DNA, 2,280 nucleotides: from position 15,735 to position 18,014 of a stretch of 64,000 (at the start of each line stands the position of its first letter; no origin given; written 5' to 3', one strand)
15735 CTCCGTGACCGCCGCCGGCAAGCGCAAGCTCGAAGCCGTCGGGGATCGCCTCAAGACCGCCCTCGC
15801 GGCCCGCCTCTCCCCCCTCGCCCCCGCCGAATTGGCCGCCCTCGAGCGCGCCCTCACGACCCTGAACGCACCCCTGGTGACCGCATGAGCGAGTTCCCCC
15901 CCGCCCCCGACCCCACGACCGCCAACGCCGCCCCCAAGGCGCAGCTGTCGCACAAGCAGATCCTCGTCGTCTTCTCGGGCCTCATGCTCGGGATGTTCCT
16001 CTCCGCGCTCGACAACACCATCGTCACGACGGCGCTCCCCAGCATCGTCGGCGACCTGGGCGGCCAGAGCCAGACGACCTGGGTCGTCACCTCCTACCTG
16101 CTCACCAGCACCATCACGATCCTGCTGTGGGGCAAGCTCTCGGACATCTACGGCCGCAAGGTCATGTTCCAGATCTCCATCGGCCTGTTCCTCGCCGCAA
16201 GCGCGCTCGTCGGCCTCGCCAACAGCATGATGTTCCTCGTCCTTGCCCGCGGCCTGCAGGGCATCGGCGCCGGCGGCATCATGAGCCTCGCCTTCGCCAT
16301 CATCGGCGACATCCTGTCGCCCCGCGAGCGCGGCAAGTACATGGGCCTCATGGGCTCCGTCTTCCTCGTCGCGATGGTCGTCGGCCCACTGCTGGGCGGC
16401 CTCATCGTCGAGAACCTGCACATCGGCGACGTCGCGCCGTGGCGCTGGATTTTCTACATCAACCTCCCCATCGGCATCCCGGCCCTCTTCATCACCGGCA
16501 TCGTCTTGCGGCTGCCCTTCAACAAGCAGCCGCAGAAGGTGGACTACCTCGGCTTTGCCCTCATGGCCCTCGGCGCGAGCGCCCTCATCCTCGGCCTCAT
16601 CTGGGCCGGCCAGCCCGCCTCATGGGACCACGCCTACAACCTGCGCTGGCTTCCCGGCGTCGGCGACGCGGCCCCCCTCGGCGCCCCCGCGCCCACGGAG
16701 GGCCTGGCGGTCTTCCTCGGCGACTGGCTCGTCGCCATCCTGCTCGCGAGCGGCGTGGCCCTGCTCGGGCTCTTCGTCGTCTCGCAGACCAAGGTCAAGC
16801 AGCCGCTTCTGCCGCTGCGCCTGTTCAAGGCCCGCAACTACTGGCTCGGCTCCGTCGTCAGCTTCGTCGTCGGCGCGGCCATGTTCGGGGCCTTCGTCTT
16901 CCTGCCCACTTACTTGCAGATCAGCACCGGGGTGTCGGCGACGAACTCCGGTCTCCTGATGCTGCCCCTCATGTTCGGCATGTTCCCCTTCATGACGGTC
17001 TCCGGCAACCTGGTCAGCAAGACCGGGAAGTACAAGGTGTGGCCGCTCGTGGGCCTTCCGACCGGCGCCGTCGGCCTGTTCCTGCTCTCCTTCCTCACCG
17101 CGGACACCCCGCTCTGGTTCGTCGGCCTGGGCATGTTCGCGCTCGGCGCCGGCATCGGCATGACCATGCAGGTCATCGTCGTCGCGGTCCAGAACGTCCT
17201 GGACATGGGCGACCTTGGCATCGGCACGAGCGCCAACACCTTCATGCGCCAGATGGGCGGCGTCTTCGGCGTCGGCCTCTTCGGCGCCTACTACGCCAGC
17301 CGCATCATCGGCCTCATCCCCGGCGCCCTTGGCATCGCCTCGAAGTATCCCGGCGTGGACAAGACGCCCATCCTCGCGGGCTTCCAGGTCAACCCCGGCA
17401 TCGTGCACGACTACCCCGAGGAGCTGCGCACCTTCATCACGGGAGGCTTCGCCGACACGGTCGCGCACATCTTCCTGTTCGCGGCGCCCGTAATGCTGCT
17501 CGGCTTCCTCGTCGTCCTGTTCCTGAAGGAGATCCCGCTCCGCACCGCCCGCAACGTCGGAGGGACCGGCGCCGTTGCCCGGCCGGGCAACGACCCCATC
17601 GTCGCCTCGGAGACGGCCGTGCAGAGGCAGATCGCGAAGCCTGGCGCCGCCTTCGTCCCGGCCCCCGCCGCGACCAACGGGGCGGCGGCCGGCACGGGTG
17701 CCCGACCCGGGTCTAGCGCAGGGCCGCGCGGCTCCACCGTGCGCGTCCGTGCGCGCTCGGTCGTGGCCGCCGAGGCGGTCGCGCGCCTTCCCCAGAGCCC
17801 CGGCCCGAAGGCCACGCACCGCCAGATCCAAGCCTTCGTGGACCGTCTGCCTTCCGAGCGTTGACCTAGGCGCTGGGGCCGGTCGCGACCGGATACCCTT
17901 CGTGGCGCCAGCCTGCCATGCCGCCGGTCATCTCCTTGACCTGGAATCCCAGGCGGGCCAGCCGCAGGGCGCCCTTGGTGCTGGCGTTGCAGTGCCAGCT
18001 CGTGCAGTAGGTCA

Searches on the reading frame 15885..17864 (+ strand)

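Call 66: search_protein_families(library=pfam, proteins=[window:15885-17864:+], max_evalue=0.00001)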
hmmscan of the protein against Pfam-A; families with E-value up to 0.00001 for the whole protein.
window:15885-17864:+ (659 aa): 3 families
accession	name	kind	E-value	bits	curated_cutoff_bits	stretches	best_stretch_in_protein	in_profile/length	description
PF07690.21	MFS_1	-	5e-52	177.4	33.4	1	33-462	1-346/347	Major Facilitator Superfamily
PF06609.19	TRI12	-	4.3e-13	49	23.2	1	11-248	27-269/599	Fungal trichothecene efflux pump (TRI12)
PF00083.30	Sugar_tr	-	3.1e-12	46.6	22.3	1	60-202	44-186/452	Sugar (and other) transporter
